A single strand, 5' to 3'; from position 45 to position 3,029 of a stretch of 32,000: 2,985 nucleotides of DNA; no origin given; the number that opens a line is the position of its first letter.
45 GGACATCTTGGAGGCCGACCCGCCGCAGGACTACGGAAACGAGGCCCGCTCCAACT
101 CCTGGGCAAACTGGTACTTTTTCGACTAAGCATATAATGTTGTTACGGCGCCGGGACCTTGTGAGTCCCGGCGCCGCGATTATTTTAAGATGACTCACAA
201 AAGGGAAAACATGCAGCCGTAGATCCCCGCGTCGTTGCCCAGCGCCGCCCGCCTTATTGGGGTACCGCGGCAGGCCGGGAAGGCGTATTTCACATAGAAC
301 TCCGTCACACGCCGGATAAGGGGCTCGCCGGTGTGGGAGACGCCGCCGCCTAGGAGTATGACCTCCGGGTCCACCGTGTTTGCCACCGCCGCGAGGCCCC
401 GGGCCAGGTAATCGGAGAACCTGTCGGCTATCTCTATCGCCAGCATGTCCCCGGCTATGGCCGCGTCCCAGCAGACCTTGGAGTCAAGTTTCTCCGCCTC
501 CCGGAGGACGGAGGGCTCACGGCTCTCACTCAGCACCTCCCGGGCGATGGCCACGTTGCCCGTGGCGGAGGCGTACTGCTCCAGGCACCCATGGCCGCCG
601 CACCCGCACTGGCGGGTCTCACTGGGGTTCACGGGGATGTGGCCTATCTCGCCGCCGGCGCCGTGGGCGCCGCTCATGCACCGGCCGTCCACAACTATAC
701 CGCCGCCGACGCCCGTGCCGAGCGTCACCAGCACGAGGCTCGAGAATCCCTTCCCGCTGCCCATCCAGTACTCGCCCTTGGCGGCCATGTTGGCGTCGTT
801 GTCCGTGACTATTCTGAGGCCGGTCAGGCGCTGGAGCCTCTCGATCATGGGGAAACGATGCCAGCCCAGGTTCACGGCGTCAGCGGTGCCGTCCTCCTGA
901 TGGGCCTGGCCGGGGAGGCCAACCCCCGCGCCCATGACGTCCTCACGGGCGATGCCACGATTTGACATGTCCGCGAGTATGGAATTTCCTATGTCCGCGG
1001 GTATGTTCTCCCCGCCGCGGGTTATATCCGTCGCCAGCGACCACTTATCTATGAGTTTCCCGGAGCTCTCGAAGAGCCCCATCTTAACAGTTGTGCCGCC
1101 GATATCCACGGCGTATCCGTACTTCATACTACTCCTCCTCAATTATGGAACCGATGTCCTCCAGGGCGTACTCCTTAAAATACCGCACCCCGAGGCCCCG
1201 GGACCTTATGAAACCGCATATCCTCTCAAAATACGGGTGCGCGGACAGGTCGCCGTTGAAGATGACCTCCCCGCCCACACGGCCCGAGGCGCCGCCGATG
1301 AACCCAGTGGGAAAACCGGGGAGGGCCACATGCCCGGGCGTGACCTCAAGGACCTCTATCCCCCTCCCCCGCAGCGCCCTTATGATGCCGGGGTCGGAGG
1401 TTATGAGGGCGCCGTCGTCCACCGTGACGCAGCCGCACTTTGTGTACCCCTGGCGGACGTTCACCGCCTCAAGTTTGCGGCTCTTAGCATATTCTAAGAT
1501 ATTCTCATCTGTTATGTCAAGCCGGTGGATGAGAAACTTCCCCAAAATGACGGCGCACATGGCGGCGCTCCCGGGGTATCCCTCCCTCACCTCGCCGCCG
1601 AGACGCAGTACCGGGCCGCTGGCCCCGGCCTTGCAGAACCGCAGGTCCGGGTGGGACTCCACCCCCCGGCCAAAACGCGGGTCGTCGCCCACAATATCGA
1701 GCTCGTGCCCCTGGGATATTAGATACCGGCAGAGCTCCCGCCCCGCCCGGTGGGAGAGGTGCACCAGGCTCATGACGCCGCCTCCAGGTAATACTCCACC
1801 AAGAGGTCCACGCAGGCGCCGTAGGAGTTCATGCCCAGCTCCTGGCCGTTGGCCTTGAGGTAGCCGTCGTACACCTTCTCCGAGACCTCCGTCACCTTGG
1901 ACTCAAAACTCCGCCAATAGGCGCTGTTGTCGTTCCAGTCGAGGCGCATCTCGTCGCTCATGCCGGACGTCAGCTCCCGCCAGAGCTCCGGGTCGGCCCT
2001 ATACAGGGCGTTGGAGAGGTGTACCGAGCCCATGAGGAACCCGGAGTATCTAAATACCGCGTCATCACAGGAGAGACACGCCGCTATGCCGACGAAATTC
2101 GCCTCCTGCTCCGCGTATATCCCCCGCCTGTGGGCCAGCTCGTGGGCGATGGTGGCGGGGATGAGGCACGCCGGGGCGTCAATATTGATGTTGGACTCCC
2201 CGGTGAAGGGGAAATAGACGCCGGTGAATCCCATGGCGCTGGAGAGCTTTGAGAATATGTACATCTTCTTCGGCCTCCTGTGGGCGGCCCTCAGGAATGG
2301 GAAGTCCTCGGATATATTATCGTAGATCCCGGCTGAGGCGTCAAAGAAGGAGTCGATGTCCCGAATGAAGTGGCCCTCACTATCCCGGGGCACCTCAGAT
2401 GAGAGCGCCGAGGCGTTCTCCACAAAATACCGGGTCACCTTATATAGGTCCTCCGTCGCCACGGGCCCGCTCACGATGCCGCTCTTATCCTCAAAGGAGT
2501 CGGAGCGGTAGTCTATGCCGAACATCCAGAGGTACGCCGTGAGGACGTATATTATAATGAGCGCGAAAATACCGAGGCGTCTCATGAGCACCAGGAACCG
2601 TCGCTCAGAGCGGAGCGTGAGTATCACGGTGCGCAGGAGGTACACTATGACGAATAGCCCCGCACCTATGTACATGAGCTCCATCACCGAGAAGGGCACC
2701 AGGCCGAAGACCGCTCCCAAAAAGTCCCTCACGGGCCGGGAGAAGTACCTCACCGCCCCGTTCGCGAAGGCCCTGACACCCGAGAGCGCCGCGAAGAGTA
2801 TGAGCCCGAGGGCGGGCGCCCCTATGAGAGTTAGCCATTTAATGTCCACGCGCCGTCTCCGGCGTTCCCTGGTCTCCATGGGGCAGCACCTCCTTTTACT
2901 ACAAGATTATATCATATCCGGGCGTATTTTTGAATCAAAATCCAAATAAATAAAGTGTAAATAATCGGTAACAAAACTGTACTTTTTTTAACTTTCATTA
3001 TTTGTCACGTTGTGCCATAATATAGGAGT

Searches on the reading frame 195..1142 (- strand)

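Call 8: search_protein_families(library=pfam, proteins=[window:195-1142:-], max_evalue=0.001)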
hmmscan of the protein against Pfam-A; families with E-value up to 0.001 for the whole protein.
window:195-1142:- (315 aa): 2 families
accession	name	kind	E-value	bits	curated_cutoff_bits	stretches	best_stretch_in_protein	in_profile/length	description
PF00480.26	ROK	-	1.9e-57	195.4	22.9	1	10-310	2-287/294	ROK family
PF01869.26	BcrAD_BadFG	-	3.6e-05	23.9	31.5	0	12-85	3-78/271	BadF/BadG/BcrA/BcrD ATPase family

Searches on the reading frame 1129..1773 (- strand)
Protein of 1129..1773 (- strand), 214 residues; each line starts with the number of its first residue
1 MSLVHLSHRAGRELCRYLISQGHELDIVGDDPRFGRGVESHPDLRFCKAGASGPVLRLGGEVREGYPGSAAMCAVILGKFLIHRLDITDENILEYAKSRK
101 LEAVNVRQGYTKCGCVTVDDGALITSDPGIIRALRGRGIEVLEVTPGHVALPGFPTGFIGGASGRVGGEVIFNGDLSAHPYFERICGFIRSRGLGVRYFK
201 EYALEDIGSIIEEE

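Call 60: search_protein_families(library=pfam, proteins=[window:1129-1773:-], max_evalue=0.01)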
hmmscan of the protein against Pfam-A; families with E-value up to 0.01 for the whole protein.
window:1129-1773:- (214 aa): 1 family
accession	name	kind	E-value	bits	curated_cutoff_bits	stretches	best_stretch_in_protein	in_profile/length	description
PF21778.2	DUF6873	-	5.7e-49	166.9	27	1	61-211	77-228/228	Family of unknown function (DUF6873)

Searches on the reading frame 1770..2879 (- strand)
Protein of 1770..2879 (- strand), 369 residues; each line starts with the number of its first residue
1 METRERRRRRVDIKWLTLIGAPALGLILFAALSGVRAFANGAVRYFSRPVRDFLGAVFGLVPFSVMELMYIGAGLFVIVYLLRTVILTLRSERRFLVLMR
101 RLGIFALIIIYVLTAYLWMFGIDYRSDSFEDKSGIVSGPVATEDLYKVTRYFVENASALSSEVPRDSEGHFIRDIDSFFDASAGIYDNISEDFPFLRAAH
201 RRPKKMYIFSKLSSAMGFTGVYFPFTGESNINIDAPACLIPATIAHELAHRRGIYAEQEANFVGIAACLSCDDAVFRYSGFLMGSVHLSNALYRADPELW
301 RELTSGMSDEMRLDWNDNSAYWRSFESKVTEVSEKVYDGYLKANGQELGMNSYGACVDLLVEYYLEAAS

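Call 8: search_protein_families(library=pfam, proteins=[window:1770-2879:-], max_evalue=0.001)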
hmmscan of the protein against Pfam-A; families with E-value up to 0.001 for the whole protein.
window:1770-2879:- (369 aa): 1 family
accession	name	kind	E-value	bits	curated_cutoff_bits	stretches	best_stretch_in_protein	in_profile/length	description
PF12725.13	DUF3810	-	8.1e-91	305.1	28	1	45-361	4-311/311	Protein of unknown function (DUF3810)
